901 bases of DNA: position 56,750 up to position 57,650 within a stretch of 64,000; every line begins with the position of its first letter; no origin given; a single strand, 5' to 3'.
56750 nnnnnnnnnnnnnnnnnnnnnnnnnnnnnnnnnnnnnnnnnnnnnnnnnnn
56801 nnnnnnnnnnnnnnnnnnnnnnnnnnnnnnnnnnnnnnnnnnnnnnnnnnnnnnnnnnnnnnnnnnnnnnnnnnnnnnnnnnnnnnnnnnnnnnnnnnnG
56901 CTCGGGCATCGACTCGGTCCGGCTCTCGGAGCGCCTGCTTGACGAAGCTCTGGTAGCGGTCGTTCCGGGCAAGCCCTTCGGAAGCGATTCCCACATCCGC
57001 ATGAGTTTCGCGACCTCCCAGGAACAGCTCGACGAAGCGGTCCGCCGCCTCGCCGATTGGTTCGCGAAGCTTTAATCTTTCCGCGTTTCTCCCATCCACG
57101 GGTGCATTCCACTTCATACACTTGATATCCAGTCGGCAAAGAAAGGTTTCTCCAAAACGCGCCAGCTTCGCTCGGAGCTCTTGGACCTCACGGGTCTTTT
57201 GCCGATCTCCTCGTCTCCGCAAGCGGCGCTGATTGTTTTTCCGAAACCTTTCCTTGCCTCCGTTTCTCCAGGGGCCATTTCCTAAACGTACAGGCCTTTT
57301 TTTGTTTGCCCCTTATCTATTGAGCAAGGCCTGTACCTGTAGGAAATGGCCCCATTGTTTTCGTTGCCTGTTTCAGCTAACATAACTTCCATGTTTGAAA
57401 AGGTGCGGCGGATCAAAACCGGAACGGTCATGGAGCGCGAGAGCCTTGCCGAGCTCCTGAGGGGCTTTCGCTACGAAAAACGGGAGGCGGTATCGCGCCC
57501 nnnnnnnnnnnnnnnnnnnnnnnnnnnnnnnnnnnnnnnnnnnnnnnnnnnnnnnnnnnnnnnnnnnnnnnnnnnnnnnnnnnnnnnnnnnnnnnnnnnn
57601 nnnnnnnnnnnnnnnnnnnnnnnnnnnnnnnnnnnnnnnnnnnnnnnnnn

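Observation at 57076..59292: Mini-Mfd: helicase core plus RNAP-interacting domain without the UvrB-homology N-terminus or autoinhibitory D7, abutting a repeat copy and a long hairpin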

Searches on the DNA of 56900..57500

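Call 63: search_rna_families(source=window, start=56900, end=57500, threshold=evalue, max_evalue=1)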
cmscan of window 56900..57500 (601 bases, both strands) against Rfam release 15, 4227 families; matches with E-value up to 1: 2.
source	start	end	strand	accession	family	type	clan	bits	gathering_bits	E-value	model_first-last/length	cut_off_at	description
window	57270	57355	+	RF00864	mir-BART20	Gene; miRNA;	-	21.3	70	0.13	1-81/81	no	mir-BART20 microRNA precursor family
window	57254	57421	+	RF01055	Molybdenum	Cis-reg; riboswitch;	-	15.3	36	0.8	1-135/135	no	Molybdenum/Tungsten riboswitch aptamer (Moco RNA motif)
